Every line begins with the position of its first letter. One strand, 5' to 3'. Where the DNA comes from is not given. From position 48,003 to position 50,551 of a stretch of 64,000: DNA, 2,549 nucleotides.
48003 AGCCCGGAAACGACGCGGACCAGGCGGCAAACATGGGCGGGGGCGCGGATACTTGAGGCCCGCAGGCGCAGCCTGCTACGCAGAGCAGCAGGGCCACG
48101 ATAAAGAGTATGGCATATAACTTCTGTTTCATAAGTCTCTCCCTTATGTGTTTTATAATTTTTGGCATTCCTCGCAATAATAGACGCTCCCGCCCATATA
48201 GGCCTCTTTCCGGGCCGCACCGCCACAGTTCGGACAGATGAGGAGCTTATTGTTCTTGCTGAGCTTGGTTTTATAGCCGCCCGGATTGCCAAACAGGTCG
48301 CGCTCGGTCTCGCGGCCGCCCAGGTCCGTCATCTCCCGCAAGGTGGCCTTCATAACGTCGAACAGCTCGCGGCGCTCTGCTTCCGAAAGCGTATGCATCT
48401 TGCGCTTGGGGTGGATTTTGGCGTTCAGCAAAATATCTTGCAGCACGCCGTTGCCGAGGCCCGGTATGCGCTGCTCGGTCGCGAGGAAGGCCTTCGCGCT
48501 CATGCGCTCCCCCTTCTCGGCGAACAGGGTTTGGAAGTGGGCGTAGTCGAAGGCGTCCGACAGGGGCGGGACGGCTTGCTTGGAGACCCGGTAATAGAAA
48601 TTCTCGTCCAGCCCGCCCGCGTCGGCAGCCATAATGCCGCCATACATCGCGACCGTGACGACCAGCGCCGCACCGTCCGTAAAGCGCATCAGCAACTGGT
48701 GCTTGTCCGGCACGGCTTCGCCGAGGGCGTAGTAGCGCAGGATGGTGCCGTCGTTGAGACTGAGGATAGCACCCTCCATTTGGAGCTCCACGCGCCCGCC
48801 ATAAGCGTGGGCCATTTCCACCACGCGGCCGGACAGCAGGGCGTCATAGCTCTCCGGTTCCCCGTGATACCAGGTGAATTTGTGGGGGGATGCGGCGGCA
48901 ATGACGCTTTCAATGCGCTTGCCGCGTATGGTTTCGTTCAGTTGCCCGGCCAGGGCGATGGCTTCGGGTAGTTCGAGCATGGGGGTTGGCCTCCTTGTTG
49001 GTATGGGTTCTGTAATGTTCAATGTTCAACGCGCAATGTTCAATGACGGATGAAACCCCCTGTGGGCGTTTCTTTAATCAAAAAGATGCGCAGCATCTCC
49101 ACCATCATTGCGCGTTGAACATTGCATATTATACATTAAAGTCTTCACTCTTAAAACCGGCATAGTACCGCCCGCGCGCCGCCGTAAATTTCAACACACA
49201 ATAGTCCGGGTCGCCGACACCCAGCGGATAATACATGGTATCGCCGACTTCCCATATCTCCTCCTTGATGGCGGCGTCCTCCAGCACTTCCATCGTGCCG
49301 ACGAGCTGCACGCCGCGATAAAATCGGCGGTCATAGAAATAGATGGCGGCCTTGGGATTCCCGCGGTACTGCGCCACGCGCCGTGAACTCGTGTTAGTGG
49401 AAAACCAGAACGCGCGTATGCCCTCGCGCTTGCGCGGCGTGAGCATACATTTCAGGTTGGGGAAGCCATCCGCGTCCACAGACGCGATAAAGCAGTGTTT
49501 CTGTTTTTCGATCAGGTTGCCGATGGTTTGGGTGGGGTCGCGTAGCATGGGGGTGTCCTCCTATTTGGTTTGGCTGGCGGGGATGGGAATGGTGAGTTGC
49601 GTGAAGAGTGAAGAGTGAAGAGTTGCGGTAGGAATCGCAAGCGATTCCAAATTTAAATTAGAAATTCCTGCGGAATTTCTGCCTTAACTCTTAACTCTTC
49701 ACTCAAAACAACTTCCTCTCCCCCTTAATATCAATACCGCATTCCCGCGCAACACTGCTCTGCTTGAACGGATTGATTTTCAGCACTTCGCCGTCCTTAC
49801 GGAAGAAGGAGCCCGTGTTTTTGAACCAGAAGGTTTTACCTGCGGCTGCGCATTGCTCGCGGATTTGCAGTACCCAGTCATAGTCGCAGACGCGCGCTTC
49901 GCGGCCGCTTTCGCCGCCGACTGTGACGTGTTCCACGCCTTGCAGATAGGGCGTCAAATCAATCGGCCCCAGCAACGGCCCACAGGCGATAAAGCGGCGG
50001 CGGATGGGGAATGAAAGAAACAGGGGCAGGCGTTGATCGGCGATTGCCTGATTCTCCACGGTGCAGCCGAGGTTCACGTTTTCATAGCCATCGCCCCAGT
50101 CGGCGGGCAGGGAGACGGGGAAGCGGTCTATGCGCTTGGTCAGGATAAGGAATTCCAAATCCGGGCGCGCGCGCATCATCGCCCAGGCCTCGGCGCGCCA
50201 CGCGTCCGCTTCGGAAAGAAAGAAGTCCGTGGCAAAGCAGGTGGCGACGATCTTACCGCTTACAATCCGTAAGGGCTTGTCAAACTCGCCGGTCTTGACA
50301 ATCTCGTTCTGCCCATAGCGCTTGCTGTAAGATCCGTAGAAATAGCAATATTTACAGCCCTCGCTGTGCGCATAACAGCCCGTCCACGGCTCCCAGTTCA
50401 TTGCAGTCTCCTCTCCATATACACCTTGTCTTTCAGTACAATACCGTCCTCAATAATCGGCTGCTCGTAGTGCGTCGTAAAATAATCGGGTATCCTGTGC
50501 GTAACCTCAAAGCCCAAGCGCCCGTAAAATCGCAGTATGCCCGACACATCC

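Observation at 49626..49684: Inner modules look like REP/REPIN units: a GGTAG-type motif plus hairpin, arranged as inverted pairs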

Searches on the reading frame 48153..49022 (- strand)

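Call 74: search_protein_families(library=pfam, proteins=[window:48153-49022:-], max_evalue=0.001)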
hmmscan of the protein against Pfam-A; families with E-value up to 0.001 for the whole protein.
window:48153-49022:- (289 aa): 2 families
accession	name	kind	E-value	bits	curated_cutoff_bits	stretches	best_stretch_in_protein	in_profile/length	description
PF06831.19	H2TH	-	3.5e-09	37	34.7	1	152-238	4-88/93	Formamidopyrimidine-DNA glycosylase H2TH domain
PF01149.29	Fapy_DNA_glyco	-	7e-05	23.9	25.5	1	15-85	1-70/117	Formamidopyrimidine-DNA glycosylase N-terminal domain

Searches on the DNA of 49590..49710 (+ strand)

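Call 59: search_dna_similar(query=window:49590-49710:+, collection=plasmids, mode=distant, max_evalue=0.01, max_rows=15)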
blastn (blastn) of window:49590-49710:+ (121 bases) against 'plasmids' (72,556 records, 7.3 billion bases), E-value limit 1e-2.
No match.

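Call 60: search_dna_similar(query=window:49590-49710:+, collection=phages, mode=distant, max_evalue=0.01, max_rows=15)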
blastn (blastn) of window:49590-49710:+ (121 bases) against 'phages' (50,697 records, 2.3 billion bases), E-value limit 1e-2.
No match.

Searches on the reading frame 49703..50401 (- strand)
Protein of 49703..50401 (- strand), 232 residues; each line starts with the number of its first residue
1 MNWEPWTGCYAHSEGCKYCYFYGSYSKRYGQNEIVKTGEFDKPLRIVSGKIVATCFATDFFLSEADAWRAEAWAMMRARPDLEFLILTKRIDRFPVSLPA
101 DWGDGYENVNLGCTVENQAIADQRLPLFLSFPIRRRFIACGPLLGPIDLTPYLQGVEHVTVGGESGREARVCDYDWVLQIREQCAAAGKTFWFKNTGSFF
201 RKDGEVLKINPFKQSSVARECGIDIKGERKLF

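Call 24: find_encoding_contigs(protein=window:49703-50401:-, flank=10000, max_places=10)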
Protein window:49703-50401:- (232 aa): 2 contigs read that carry it; 2 places shown.
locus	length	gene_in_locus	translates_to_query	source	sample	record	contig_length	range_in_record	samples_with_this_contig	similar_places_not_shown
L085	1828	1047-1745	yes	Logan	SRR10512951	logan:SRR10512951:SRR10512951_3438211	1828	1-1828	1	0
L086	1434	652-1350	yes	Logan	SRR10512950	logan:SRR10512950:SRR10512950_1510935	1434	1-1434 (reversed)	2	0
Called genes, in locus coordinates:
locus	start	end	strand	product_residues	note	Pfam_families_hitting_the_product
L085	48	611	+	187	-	PF13302:Acetyltransf_3, PF00583:Acetyltransf_1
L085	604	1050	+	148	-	PF00583:Acetyltransf_1, PF13508:Acetyltransf_7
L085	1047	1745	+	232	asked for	PF07505:DUF5131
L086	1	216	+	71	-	?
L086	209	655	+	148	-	PF00583:Acetyltransf_1, PF13508:Acetyltransf_7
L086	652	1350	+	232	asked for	PF07505:DUF5131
